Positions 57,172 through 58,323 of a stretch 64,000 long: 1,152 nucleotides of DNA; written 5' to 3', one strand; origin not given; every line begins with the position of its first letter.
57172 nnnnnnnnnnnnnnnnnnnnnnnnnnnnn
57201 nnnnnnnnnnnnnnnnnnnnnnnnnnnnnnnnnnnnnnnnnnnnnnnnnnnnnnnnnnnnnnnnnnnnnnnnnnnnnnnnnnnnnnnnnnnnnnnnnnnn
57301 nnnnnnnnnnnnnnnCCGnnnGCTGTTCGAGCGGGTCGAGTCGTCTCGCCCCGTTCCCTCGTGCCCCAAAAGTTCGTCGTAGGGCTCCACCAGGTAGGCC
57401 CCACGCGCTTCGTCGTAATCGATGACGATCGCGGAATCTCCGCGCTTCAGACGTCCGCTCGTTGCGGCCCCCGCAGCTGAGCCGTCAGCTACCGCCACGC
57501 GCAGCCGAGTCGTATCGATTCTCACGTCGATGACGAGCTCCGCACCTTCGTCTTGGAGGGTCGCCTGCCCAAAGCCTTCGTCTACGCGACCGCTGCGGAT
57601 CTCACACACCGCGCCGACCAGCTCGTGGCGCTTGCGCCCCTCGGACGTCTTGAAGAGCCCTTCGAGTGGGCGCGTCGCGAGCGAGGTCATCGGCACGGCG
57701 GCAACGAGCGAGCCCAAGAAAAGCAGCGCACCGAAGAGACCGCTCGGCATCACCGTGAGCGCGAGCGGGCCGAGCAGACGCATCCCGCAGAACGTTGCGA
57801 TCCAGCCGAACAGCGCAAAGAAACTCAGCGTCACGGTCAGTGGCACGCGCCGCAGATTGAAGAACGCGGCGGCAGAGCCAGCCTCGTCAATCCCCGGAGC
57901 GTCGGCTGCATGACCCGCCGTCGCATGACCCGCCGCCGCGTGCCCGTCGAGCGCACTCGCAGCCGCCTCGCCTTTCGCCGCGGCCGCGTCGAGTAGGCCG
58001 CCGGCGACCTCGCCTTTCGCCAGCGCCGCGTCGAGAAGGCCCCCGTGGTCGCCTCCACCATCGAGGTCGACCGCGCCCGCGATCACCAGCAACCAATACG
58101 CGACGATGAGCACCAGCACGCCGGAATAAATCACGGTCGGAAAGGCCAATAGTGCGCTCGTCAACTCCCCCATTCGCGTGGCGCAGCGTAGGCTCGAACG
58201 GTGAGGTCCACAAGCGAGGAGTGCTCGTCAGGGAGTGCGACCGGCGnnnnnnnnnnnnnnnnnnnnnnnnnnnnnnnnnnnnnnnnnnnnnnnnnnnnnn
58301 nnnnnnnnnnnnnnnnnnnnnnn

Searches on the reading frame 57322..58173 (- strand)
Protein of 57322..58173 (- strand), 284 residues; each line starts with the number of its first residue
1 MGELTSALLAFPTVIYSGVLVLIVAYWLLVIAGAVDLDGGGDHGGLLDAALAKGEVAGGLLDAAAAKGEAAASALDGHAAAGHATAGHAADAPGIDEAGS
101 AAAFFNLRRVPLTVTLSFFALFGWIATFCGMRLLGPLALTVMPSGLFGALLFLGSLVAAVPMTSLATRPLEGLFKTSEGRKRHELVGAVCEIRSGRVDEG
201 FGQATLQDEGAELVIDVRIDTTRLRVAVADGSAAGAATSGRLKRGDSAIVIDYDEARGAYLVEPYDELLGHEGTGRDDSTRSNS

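Call 4: search_protein_families(library=pfam, proteins=[window:57322-58173:-], max_evalue=1)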
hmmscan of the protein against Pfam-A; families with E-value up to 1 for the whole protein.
window:57322-58173:- (284 aa): 0 families
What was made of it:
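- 57319..58173 (-): YqiJ/NfeD-like membrane protein (284 aa) with a C-terminal OB-fold. The window copy alone has no Pfam hit (call 4).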

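Call 20: search_protein_families(library=ncbifam, proteins=[window:57322-58173:-], max_evalue=0.01)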
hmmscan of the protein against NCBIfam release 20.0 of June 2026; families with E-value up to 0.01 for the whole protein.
window:57322-58173:- (284 aa): 0 families

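Call 45: search_protein_families(library=pfam, alignment_id=A2, max_evalue=0.1)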
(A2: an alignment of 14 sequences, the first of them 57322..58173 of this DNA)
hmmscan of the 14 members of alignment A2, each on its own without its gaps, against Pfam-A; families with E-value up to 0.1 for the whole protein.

A. member 1, window:57322-58173:- (284 aa): 0 families

B. families by the number of members that match (of 14 scanned): 7 families
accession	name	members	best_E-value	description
PF21001.2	YqiJ_N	10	3.2e-12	Inner membrane protein YqiJ, N-terminal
PF22807.2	TrAA12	4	3e-06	TrAA12-like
PF19657.4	DUF6160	2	0.024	Family of unknown function (DUF6160)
PF01957.25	NfeD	1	0.014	NfeD-like C-terminal, partner-binding domain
PF07290.17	YqiJ_OB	1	0.015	Inner membrane protein YqiJ, OB-fold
PF09990.14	DUF2231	1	0.025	Predicted membrane protein (DUF2231)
PF13861.12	FLgD_tudor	1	0.074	FlgD Tudor-like domain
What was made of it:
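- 57319..58173 (-): 10 of 14 aligned orthologs hit YqiJ_N (best 3.2e-12), and single members hit NfeD and YqiJ_OB (call 45).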

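Call 46: search_solved_structures(query=A2, max_evalue=1)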
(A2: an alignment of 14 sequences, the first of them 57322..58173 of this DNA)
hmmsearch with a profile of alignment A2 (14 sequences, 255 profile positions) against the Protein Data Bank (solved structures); distinct sequences matched with E-value up to 1: 4.
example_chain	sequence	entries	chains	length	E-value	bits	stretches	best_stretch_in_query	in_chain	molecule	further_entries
2k14_A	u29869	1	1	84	0.0003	23.3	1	168-241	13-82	YuaF protein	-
1y0n_A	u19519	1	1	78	0.23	13.9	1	198-232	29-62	Hypothetical UPF0270 protein PA3463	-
2dt8_A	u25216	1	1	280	0.43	13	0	179-237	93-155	DegV family protein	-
2lc2_A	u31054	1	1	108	0.73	12.3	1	177-234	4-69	AVR3a4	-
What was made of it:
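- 57319..58173 (-): The family profile hits the YuaF NfeD domain 2k14 at E=3e-4 (call 46).
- On NfeD-SPFH2 (YqiJ-YqiK / YuaF-FloT) operon: It aligns with orthologs of which 10 of 14 hit YqiJ_N (call 45), and the family profile hits the YuaF NfeD domain 2k14 at E=3e-4 (call 46).
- YqiJ_N in 10 of 14 orthologs, and the family profile hits YuaF (calls 45, 46).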

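Call 47: search_protein_families(library=padloc, proteins=[window:57322-58173:-], max_evalue=0.01)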
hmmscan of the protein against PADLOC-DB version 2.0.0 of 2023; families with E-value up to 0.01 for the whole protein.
window:57322-58173:- (284 aa): 0 families
